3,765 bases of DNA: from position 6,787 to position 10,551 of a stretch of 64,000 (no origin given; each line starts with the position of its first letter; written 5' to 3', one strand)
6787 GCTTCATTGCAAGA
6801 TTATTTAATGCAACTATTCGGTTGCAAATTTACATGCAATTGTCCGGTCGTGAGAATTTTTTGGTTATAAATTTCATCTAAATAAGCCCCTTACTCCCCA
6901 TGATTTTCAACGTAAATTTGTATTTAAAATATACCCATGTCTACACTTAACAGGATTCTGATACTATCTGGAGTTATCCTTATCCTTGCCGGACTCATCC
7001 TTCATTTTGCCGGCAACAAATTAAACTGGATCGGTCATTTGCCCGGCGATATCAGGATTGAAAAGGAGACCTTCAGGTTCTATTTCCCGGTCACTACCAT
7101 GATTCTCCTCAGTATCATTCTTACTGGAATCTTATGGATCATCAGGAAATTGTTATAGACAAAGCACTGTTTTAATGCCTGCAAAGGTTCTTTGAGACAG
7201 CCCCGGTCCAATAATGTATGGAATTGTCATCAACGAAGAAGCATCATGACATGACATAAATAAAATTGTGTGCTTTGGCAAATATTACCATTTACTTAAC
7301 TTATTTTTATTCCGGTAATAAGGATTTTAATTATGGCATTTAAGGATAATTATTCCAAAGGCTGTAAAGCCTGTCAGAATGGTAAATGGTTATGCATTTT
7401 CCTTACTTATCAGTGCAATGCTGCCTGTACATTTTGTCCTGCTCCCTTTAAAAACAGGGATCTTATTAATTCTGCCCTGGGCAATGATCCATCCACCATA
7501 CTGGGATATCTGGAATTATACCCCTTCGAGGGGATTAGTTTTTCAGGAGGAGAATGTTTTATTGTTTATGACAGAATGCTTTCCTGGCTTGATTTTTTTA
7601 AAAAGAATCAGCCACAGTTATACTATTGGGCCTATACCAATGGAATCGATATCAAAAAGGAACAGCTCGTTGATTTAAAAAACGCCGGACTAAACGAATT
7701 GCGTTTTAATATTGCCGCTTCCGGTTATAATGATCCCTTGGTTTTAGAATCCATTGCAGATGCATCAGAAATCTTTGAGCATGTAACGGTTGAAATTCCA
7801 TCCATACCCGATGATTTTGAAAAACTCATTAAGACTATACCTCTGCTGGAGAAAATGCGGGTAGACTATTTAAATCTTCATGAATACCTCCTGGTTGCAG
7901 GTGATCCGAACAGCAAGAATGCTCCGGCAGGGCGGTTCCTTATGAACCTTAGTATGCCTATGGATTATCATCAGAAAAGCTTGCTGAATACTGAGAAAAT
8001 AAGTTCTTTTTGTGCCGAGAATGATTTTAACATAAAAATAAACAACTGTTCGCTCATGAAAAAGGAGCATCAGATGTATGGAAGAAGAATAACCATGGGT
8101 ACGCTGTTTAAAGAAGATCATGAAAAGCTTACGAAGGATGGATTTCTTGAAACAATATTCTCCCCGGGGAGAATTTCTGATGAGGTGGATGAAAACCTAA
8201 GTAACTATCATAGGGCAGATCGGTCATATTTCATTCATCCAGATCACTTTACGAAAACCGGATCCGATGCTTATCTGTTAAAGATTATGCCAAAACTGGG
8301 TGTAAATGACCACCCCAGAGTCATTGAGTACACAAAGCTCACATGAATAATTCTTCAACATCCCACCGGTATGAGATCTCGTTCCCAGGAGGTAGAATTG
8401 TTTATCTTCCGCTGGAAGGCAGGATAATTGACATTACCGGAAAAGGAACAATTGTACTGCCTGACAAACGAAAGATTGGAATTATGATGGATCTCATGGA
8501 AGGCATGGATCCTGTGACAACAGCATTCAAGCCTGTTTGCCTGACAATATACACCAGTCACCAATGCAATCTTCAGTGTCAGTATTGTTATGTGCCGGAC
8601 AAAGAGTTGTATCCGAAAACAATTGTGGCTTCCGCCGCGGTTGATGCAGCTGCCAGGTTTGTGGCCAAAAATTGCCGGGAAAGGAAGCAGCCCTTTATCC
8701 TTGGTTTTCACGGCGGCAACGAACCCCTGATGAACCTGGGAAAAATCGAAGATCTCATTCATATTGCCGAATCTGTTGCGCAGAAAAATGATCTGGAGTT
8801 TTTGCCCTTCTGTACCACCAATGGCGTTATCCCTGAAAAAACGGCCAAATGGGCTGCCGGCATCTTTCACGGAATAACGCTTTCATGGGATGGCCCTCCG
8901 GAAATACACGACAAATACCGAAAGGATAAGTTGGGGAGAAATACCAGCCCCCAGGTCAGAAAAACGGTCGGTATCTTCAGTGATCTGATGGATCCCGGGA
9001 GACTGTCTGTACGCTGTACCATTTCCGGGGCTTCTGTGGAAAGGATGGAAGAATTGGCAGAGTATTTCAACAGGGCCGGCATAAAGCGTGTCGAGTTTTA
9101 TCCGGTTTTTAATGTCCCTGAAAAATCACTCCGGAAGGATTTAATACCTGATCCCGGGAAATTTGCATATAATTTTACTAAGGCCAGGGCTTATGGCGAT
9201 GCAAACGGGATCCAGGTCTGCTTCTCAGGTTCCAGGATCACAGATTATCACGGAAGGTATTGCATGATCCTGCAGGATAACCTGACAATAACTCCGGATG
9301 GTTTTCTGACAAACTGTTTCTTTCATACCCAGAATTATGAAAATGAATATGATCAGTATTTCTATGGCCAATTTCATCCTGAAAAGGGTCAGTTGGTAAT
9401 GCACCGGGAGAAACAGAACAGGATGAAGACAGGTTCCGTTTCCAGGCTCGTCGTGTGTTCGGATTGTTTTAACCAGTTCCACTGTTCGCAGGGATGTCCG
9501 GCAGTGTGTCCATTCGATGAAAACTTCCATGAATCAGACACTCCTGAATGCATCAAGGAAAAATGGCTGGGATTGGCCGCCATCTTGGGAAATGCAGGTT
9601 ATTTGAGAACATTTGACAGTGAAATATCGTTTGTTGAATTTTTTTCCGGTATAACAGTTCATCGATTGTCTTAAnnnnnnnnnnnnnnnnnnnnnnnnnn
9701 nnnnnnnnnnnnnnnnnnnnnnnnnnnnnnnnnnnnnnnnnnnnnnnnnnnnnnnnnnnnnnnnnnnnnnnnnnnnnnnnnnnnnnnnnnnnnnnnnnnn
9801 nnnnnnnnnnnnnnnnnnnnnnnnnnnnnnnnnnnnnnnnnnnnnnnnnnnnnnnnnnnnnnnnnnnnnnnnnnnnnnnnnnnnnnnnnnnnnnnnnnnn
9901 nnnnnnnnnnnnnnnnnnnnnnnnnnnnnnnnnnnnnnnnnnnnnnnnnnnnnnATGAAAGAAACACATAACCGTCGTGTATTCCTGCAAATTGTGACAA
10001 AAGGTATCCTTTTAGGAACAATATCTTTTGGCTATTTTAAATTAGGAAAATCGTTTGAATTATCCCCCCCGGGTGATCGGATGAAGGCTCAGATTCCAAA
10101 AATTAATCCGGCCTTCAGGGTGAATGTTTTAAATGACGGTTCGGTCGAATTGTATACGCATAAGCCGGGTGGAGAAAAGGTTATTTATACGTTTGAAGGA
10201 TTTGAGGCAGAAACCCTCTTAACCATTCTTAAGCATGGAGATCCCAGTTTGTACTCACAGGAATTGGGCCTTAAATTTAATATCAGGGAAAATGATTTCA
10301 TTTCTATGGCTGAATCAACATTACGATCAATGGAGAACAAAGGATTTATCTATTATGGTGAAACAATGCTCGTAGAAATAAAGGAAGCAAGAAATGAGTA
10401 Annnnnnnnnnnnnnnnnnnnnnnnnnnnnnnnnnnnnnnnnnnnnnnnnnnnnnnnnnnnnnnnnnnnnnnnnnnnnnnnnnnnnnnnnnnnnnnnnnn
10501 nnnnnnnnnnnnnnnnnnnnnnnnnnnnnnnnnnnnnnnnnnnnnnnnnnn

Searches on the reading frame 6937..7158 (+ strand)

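Call 5: search_protein_families(library=ncbifam, proteins=[window:6937-7158:+], max_evalue=0.1)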
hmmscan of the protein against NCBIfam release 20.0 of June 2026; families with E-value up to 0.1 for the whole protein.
window:6937-7158:+ (73 aa): 1 family
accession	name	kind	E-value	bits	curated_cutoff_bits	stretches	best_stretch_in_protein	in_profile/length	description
NF033218.1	anchor_AmaP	equivalog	0.051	13.4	55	1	1-70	1-70/166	alkaline shock response membrane anchor protein AmaP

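Call 6: search_protein_families(library=pfam, proteins=[window:6937-7158:+], max_evalue=0.1)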
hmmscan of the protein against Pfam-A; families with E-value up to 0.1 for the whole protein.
window:6937-7158:+ (73 aa): 1 family
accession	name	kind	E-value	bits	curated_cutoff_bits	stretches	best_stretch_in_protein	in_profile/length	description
PF11146.13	DUF2905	-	6.8e-24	84.3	22.2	1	6-69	2-64/64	Protein of unknown function (DUF2905)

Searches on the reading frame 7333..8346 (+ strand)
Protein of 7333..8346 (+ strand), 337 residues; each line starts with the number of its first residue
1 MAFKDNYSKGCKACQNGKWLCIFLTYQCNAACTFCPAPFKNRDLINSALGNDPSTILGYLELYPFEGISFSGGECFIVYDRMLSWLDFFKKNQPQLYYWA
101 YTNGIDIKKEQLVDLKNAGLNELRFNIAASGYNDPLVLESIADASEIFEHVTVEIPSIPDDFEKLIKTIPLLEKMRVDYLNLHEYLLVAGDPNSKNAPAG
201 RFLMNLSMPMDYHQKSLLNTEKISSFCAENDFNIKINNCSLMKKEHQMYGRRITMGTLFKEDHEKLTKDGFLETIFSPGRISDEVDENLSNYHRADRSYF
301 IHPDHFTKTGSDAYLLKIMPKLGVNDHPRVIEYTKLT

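Call 5: search_protein_families(library=ncbifam, proteins=[window:7333-8346:+], max_evalue=0.1)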
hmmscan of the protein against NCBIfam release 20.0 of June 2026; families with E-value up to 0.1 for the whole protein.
window:7333-8346:+ (337 aa): 9 families
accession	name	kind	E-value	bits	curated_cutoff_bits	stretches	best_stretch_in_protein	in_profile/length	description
TIGR03977.1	rSAM_pair_HxsC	equivalog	2.3e-10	39.8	267.9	1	22-127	29-132/292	His-Xaa-Ser system radical SAM maturase HxsC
NF038283.1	viperin_w_prok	equivalog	7.1e-06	25.4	180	1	23-115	7-103/281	viperin family antiviral radical SAM protein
NF001199.0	PRK00164.2-1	equivalog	0.00035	19.8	231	1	20-131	14-120/308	GTP 3',8-cyclase MoaA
TIGR02109.1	PQQ_syn_pqqE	equivalog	0.00067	18.7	381.35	1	18-130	7-116/358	pyrroloquinoline quinone biosynthesis protein PqqE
TIGR02668.1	moaA_archaeal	equivalog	0.0024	16.9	325.25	1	20-132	12-119/303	GTP 3',8-cyclase MoaA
TIGR04347.1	pseudo_SAM_Halo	equivalog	0.0095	15.2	525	1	24-126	44-143/390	TIGR04347 family pseudo-SAM/SPASM protein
TIGR04054.1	rSAM_NirJ1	equivalog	0.016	13.8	650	1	16-122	34-137/387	putative heme d1 biosynthesis radical SAM protein NirJ1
TIGR04546.1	rSAM_ahbC_deAc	equivalog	0.019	13.8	650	1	24-122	45-140/390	12,18-didecarboxysiroheme deacetylase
TIGR04078.1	rSAM_yydG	equivalog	0.021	14.3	300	1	20-124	3-110/309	YydG family radical SAM peptide epimerase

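Call 6: search_protein_families(library=pfam, proteins=[window:7333-8346:+], max_evalue=0.1)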
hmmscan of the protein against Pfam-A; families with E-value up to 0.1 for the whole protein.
window:7333-8346:+ (337 aa): 4 families
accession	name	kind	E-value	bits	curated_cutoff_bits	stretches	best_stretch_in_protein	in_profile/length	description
PF04055.27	Radical_SAM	-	5.6e-09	36.8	29.5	1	24-129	3-111/166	Radical SAM superfamily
PF13353.11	Fer4_12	-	0.0003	21.6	22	1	21-102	8-90/137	4Fe-4S single cluster domain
PF25007.1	DYH2-5-8_CC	-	0.037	14.2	27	1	135-179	33-77/120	Dynein axonemal heavy chain 2/5/8 coiled-coil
PF06560.17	GPI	-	0.086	12.5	20.7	0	258-335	37-116/182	Glucose-6-phosphate isomerase (GPI)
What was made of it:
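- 7333..8346 (+): Small radical-SAM protein, 337 aa, weakly HxsC-like, with no SPASM match. Calls 5 and 6.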

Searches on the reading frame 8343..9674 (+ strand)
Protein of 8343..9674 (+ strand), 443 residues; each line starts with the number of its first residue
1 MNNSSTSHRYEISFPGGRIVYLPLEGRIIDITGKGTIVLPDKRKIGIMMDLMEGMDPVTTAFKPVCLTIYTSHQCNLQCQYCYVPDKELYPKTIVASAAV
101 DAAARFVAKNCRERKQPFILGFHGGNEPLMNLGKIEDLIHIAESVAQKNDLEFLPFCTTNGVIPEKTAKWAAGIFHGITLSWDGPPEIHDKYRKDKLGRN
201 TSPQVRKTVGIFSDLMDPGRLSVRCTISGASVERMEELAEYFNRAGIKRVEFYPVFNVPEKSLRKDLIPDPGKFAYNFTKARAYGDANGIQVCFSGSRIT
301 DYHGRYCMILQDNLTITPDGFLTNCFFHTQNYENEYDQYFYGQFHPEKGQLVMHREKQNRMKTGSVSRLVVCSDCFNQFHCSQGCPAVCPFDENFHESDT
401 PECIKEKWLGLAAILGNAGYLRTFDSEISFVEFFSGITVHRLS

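Call 5: search_protein_families(library=ncbifam, proteins=[window:8343-9674:+], max_evalue=0.1)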
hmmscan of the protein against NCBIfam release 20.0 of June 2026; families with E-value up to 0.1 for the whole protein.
window:8343-9674:+ (443 aa): 52 families (the best 25 are shown)
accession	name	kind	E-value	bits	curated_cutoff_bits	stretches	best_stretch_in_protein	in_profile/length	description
NF047865.1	rSAM_PapB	equivalog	5.8e-28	98.1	340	1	66-388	4-319/330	PapB family radical SAM/SPASM ranthipeptide maturase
TIGR03974.1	rSAM_six_Cys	equivalog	7.8e-25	87.6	425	1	58-388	92-419/451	thioether cross-link-forming SCIFF peptide maturase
TIGR03942.1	sulfatase_rSAM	equivalog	5.4e-19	68.5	349.45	1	71-391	7-330/363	anaerobic sulfatase maturase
NF040492.1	not_ScfB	exception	9.7e-18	64.3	855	1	62-388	94-418/450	ScfB-related radical SAM/SPASM orphan maturase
TIGR03906.1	quino_hemo_SAM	equivalog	2.1e-17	62.9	453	1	60-263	91-292/467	quinohemoprotein amine dehydrogenase maturation protein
TIGR03978.1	rSAM_paired_1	equivalog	6.2e-17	61.5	370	1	60-250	79-265/466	His-Xaa-Ser system radical SAM maturase HxsB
NF038107.1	rSAM_NF038107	equivalog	1.5e-15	57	600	1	65-249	85-270/444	Cys-every-fifth radical SAM/SPASM peptide maturase CefB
NF041707.1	rSAM_YhhB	equivalog_domain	2.4e-15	56.3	445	1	70-252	7-192/369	cyclophane-forming radical SAM/SPASM peptide maturase YhhB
NF041718.1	rSAM_phane_AMC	equivalog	3.1e-15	56.1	425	1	71-252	12-185/362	cyclophane-forming radical SAM peptide maturase AmcB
NF041298.1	rSAM_mat_DynA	equivalog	3.5e-15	55.8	450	1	71-244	7-176/356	dynobactin maturation radical SAM/SPASM protein DynA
TIGR04064.1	rSAM_nif11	equivalog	4.4e-14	52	518.7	1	65-201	78-213/459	nif11-like peptide radical SAM maturase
TIGR04261.1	rSAM_GlyRichRpt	subfamily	8.5e-13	48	310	1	72-252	4-183/363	cyclophane-forming radical SAM/SPASM peptide maturase GrrM/OscB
NF010321.0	PRK13758.1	equivalog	1.2e-12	47.7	441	1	70-256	10-195/370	anaerobic sulfatase-maturase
TIGR04334.1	rSAM_Clo7bot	equivalog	4.2e-12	45.4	600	1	65-251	90-271/440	radical SAM/SPASM domain Clo7bot peptide maturase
NF035951.1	rSAM_RumMC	equivalog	1.1e-11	44.2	720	1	72-205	119-252/510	RumMC family radical SAM sactipeptide maturase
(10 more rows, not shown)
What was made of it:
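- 8343..9674 (+): Radical-SAM/SPASM maturase 'A', 443 aa. PapB 98 bits, SCIFF maturase 88 bits (call 5).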

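Call 6: search_protein_families(library=pfam, proteins=[window:8343-9674:+], max_evalue=0.1)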
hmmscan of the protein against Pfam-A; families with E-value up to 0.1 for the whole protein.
window:8343-9674:+ (443 aa): 3 families
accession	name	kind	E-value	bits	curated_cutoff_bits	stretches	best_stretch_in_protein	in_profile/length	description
PF04055.27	Radical_SAM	-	4.8e-09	37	29.5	1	70-240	2-164/166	Radical SAM superfamily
PF13353.11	Fer4_12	-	0.0087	16.8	22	1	72-149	12-84/137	4Fe-4S single cluster domain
PF13186.11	SPASM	-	0.012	16.3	21.5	1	307-375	1-66/67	Iron-sulfur cluster-binding domain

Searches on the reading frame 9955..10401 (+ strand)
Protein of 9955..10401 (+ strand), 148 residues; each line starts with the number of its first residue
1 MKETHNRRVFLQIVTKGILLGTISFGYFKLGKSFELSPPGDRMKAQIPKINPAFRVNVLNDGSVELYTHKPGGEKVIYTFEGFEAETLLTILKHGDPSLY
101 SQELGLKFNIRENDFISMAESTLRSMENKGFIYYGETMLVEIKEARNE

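Call 5: search_protein_families(library=ncbifam, proteins=[window:9955-10401:+], max_evalue=0.1)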
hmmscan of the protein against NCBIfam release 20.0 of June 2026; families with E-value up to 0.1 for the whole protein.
window:9955-10401:+ (148 aa): 0 families

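Call 6: search_protein_families(library=pfam, proteins=[window:9955-10401:+], max_evalue=0.1)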
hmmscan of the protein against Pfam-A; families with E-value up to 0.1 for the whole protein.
window:9955-10401:+ (148 aa): 1 family
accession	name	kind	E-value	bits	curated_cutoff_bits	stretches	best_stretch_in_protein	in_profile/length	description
PF01433.26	Peptidase_M1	-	0.031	14.3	27.7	1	99-141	12-54/218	Peptidase family M1 domain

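Call 22: find_homologous_proteins(query=window:9955-10398:+, max_evalue=0.001)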
Query window:9955-10398:+ (148 aa): 4 proteins with E <= 0.001 among 11 candidates.
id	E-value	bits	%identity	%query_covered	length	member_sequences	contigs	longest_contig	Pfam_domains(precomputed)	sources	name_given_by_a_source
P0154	4.4e-92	323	100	100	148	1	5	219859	-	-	-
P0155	4.1e-56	207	62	100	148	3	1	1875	-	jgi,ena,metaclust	metaclust:\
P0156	5.8e-55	203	61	100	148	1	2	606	-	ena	-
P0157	7.3e-26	108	41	100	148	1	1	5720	-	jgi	jgi:hypothetical protein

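Call 30: predict_structure(alignment_id=A2)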
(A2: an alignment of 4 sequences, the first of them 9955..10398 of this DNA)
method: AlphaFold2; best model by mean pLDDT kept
length: 148 residues; sequences in the alignment: 4
mean_pLDDT: 55.2   pTM: 0.47
mean pLDDT of the five models: 55.2, 54.2, 51.3, 48.4, 38.1
residues with pLDDT >= 90: 0; 70-90: 18; 50-70: 79; < 50: 51
segments of 3 or more residues with pLDDT < 50: 1-11, 31-33, 35-44, 46-53, 130-137, 139-148
pLDDT, mean of each block of 10 residues (from residue 1): 37 57 56 46 46 62 68 67 71 62 60 54 54 44 40
secondary structure, 60 per line:
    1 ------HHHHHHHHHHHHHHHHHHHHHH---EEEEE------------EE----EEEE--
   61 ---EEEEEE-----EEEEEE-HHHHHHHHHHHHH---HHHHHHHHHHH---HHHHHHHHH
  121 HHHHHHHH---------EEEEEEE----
elements in order: H7-28 E32-36 E55-58 E64-69 E75-80 H82-94 H98-108 H112-128 E138-144
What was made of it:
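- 9955..10401 (+): Small protein, 148 aa: twin-arginine signal or anchor (NRRVFLQ plus a hydrophobic stretch) followed by a PqqD-like, RRE-type domain. The AF2 topology is three strands then three helices, at low confidence (call 30).
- On RiPP recognition element / PqqD family (small protein 9955..10401): The AF2 model has the right topology but pLDDT 55 (call 30).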

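Call 31: search_protein_representatives(protein=window:9955-10398:+)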
Query: 148 residues. Proteins with E-value up to 0.001 (for the whole library): 57; up to 1e-10: 22; up to 1e-30: 3. The best 57 are listed.
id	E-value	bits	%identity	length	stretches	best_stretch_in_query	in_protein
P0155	1.3e-56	206.5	62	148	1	1-148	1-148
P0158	1.1e-37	145.2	49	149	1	1-148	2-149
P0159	2.8e-31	124.4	42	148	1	1-147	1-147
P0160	8.4e-29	116.3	63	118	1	1-92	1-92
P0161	2.7e-28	114.7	42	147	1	1-148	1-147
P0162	2.7e-23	98.5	42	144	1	2-148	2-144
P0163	1.2e-22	96.5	100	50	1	99-148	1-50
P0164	2.7e-22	95.2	36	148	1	2-147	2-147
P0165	1.8e-21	92.5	52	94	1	56-148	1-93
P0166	2.8e-21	92.0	39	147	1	1-144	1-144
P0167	2.8e-17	79.0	35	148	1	1-148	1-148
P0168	2.2e-16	76.1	35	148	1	6-142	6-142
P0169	3.3e-16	75.5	37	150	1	30-145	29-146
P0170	8.1e-15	71.0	33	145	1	10-147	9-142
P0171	1.3e-14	70.4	35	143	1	23-145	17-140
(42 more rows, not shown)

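Call 33: search_solved_structures(query=A3, max_evalue=10, show_alignments=2)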
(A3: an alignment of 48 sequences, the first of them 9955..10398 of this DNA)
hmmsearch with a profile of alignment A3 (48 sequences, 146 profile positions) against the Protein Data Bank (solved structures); distinct sequences matched with E-value up to 10: 9.
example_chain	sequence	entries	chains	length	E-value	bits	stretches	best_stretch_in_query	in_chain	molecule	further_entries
6ano_B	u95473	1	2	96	0.034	17.2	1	70-119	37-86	CASP8-associated protein 2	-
6aoz_B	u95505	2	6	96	0.035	17.2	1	68-119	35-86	CASP8-associated protein 2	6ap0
9x90_B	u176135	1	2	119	0.046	16.8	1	88-130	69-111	Lasso peptide biosynthesis PqqD family chaperone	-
6jx3_B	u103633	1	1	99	0.28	14.2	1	76-129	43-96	TfuB1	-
5k8k_A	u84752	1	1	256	0.66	13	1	17-82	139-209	UDP-2,3-diacylglucosamine hydrolase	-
3ljk_A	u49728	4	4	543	0.7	12.9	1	86-144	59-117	Glucose-6-phosphate isomerase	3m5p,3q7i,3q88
8fjg_A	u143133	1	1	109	0.99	12.5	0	92-126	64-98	H12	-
2yiu_C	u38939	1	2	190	2.6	11.1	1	5-34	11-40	UBIQUINOL-CYTOCHROME C REDUCTASE IRON-SULFUR SUBUNIT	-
9wfm_A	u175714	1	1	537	4.8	10.2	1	6-40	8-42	Tyrosinase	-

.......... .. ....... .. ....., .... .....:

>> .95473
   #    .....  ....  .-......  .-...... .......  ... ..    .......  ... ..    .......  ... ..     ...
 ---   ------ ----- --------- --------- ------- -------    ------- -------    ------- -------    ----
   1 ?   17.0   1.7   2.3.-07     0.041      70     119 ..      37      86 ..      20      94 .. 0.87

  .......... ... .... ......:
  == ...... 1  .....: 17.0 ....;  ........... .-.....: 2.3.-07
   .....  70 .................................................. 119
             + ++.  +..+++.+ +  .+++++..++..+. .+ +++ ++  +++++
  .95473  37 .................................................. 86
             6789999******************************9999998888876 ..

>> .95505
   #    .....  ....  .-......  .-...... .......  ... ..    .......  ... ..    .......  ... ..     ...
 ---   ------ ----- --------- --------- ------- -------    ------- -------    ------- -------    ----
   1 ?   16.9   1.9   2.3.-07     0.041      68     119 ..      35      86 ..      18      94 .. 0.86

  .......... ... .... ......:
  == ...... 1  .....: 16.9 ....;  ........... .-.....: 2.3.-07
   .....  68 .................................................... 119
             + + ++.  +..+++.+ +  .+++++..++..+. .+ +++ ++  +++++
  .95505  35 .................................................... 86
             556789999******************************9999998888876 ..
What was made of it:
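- On RiPP recognition element / PqqD family (small protein 9955..10401): The family profile hits a lasso PqqD chaperone in the PDB at E 0.046 (call 33).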

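Call 34: search_protein_families(library=pfam, alignment_id=A3, max_evalue=1)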
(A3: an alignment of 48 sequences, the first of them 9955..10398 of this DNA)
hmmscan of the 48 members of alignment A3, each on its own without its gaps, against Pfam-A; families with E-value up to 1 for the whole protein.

A. member 1, window:9955-10398:+ (148 aa): 1 family
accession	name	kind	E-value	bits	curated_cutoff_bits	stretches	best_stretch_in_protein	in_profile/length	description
PF01433.26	Peptidase_M1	-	0.031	14.3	27.7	1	99-141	12-54/218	Peptidase family M1 domain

B. families by the number of members that match (of 48 scanned): 42 families (the first 25 are shown)
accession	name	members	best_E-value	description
PF10399.14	UCR_Fe-S_N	21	0.00014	Ubiquitinol-cytochrome C reductase Fe-S subunit TAT signal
PF05402.18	PqqD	19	3.6e-06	Coenzyme PQQ synthesis protein D (PqqD)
PF10518.14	TAT_signal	15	1.9e-05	TAT (twin-arginine translocation) pathway signal sequence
PF23678.1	YqhI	3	0.0037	YqhI-like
PF04768.19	NAT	3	0.027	NAT, N-acetyltransferase, of N-acetylglutamate synthase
PF21120.3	MCM_WH_arc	2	0.0049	Archaeal MCM, winged-helix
PF13972.11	TetR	2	0.0059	Bacterial transcriptional repressor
PF01433.26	Peptidase_M1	2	0.031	Peptidase family M1 domain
PF21968.2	TcdA1_RBD_3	2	0.065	TcdA1, receptor binding domain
PF20216.3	DUF6576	1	0.0021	Family of unknown function (DUF6576)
PF17296.8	ArenaCapSnatch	1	0.0055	Arenavirus cap snatching domain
PF24354.1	NDNF_N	1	0.0086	Neuron-derived neurotrophic factor, N-terminal domain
PF04860.17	Phage_portal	1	0.015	Phage portal protein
PF18953.6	SAP_new25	1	0.018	SAP domain-containing new25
PF13725.12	tRNA_bind_2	1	0.024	Possible tRNA binding domain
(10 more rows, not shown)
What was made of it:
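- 9955..10401 (+): Member-by-member Pfam scan: PqqD in 19/48 (best 3.6e-6), TAT_signal in 15/48, Rieske Tat signal in 21/48 (call 34).
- On RiPP recognition element / PqqD family (small protein 9955..10401): 19 of 48 family representatives hit PqqD, best E 3.6e-6 (call 34).
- On Tat (twin-arginine) signal peptides: Pfam TAT_signal hits 15 of 48 and UCR_Fe-S_N hits 21 of 48 (call 34).
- PqqD and TAT_signal Pfam hits occur across the family (call 34). A PqqD-like partner is typical of RiPP clusters (call 34).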

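Call 38: fold_search(model_id=the predicted structure, library=pdb)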
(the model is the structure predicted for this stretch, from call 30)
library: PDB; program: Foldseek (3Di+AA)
matches with E <= 10: 973; with E <= 0.001: 0
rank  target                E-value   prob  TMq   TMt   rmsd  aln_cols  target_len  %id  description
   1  5v1v_A                5.4e-02  0.90  0.30  0.42   7.8        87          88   17  TbiB1 in Complex with the TbiA(alpha) Leader Peptide (released 2018-09-05)
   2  5v1u_C                6.4e-02  0.85  0.30  0.45   5.9        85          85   15  TbiB1 in Complex with the TbiA(beta) Leader Peptide (released 2018-09-05)
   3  5v1u_D                1.0e-01  0.80  0.31  0.46   5.9        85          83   15  TbiB1 in Complex with the TbiA(beta) Leader Peptide (released 2018-09-05)
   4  1e0b_B                3.7e-01  0.33  0.16  0.35   8.3        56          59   18  Chromo shadow domain from fission yeast swi6 protein. (released 2000-05-12)
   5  8y5f_A                4.1e-01  0.35  0.17  0.08   6.8        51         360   14  Cryo-EM structure of E.coli spermidine transporter PotABC (released 2024-10-09)
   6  3dee                  4.7e-01  0.09  0.21  0.17  13.8       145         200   14  CRYSTAL STRUCTURE OF A PUTATIVE REGULATORY PROTEIN INVOLVED IN TRANSCRIPTION (NGO1945) FROM NEISSERIA GONORRHOEAE FA 109 (released 2008-08-05)
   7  6jx3_B                4.9e-01  0.41  0.30  0.43   6.6        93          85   15  Lasso peptide synthetase B1 complexed with the leader peptide (released 2019-06-26)
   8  2ffg_B                5.2e-01  0.21  0.21  0.35  13.2        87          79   13  Novel x-ray structure of the YkuJ protein from Bacillus subtilis. Northeast Structural Genomics target SR360. (released 2005-12-27)
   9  3pn6_A                5.2e-01  0.10  0.19  0.16  16.4       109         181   15  Crystal structure of Arabidopsis thaliana petide deformylase 1B (AtPDF1B) G41M mutant (released 2011-06-08)
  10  1e0b_A                5.6e-01  0.28  0.16  0.34   8.2        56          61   18  Chromo shadow domain from fission yeast swi6 protein. (released 2000-05-12)
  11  8zx1_A                5.6e-01  0.25  0.17  0.09   6.1        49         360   12  Cryo-EM structure of E.coli spermidine transporter PotABC in nanodisc (released 2024-10-09)
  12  2ffg_A                5.6e-01  0.18  0.20  0.33  13.9        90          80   12  Novel x-ray structure of the YkuJ protein from Bacillus subtilis. Northeast Structural Genomics target SR360. (released 2005-12-27)
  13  8s4s_A                5.6e-01  0.14  0.15  0.19  11.0        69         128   14  PrgE from plasmid pCF10 (released 2024-05-29)
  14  8y5f_D                6.6e-01  0.28  0.19  0.09   6.0        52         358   12  Cryo-EM structure of E.coli spermidine transporter PotABC (released 2024-10-09)
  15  6fto_A                7.0e-01  0.10  0.15  0.29  13.0        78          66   15  Crystal structure of the Chp2 chromoshadow domain in complex with N-terminal domain of chromatin remodeler Mit1 (released 2019-03-27)
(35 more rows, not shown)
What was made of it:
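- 9955..10401 (+): Foldseek top hits are the lasso-peptide RRE TbiB1 with its leader (call 38).
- On RiPP recognition element / PqqD family (small protein 9955..10401): Foldseek top hit is TbiB1, probability 0.90, E 0.05 (call 38).
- The model's best fold matches, though weak (E 0.05), are lasso-peptide RREs bound to their leaders (call 38).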
